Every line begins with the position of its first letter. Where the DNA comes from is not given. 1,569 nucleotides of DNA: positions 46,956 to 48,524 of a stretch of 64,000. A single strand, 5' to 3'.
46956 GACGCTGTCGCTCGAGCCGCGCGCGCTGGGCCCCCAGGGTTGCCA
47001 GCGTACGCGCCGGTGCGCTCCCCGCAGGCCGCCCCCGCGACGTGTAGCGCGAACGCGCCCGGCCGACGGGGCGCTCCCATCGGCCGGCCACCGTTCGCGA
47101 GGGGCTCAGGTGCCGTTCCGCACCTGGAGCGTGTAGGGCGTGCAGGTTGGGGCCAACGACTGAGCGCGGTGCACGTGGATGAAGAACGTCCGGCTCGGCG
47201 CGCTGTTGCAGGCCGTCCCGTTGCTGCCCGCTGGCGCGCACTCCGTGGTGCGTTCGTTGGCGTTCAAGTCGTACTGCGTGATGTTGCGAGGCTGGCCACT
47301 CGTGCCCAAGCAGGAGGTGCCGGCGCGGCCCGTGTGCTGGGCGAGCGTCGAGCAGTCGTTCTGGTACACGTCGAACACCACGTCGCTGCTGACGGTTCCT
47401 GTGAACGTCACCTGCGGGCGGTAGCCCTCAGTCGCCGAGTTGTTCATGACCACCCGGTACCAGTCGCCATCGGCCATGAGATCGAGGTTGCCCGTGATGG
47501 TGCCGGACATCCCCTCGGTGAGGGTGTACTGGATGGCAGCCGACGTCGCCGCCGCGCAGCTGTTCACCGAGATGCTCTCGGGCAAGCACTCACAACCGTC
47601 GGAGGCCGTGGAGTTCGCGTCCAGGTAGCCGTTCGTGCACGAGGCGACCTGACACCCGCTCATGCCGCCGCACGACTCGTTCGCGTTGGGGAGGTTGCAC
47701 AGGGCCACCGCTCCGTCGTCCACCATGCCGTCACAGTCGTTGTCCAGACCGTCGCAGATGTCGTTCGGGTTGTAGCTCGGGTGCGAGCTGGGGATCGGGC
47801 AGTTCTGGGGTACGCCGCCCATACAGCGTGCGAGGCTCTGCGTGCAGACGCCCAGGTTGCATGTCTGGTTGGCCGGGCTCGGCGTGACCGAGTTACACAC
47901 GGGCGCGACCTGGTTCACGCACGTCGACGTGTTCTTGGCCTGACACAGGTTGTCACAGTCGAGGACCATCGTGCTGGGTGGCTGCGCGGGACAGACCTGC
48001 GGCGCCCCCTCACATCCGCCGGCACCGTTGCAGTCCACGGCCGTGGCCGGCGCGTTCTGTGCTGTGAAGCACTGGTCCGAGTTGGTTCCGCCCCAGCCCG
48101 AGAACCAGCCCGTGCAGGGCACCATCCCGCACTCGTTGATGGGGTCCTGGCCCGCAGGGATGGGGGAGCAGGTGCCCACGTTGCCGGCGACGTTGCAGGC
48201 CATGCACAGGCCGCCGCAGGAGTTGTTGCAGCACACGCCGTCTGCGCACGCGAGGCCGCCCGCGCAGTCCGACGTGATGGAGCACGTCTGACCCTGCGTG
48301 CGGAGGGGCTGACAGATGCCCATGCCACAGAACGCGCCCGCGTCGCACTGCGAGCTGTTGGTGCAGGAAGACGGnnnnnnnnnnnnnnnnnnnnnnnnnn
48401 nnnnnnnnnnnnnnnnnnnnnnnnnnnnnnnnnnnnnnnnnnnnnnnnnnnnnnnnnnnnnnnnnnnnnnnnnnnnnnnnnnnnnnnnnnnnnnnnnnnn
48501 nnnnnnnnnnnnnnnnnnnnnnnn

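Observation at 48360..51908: Nine-plus tandem ~130-aa modules with ~20 cysteines each, an apparently unassigned Cys-rich repeat architecture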

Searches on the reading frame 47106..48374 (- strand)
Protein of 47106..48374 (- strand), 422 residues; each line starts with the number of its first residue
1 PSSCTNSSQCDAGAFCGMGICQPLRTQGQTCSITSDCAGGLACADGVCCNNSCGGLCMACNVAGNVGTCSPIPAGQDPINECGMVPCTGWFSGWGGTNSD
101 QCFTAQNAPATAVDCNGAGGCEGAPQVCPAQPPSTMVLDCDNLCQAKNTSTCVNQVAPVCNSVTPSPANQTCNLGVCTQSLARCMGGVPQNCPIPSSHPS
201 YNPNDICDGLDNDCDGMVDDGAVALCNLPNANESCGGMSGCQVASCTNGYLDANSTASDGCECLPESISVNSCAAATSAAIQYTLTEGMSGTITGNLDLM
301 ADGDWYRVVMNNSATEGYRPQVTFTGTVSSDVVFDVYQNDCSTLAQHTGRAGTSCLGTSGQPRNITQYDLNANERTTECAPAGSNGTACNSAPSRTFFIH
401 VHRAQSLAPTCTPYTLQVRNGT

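Call 16: search_protein_families(library=pfam, proteins=[window:47106-48374:-], max_evalue=10)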
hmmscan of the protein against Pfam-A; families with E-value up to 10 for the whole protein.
window:47106-48374:- (422 aa): 3 families
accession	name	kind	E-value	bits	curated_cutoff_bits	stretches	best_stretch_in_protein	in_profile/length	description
PF11617.13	Cu-binding_MopE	-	0.00037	21.1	27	1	205-220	15-30/30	Putative metal-binding motif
PF23416.1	DUF7107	-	0.001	19.8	24.6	1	3-49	1-47/48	Domain of unknown function (DUF7107)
PF04706.18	Dickkopf_N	-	0.007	17.1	25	1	3-48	1-50/51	Dickkopf N-terminal cysteine-rich region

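Call 43: predict_structure(alignment_id=A3)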
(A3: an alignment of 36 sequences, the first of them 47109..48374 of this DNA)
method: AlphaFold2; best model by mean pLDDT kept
length: 422 residues; sequences in the alignment: 36
mean_pLDDT: 75.5   pTM: 0.50
mean pLDDT of the five models: 75.5, 72.8, 71.5, 71.1, 69.1
residues with pLDDT >= 90: 180; 70-90: 98; 50-70: 59; < 50: 85
segments of 3 or more residues with pLDDT < 50: 224-273, 348-363, 372-388
pLDDT, mean of each block of 10 residues (from residue 1): 88 93 95 93 94 89 95 95 97 96 98 96 97 98 95 98 88 92 93 92 82 84 47 34 32 35 36 53 80 74 79 65 60 75 59 33 53 46 45 74 68 78 67
secondary structure, 60 per line:
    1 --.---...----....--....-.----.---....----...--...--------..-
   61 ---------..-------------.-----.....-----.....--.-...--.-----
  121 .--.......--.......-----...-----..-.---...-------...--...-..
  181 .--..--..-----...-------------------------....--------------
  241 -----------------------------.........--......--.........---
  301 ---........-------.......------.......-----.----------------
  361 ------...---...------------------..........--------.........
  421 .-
elements in order: E14-17 E20-23 E42-44 E47-49 E91-95 E101-105 H124-130 E133-139 E145-147 E160-162 E170-172 E179-181 H223-226 H270-278 E281-286 E289-297 E304-311 E319-325 E332-338 E367-369 E394-403 E412-421

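Call 58: search_solved_structures(query=A3, max_evalue=1)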
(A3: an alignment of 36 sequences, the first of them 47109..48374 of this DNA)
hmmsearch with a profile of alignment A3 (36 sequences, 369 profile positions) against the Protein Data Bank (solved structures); distinct sequences matched with E-value up to 1: 0.
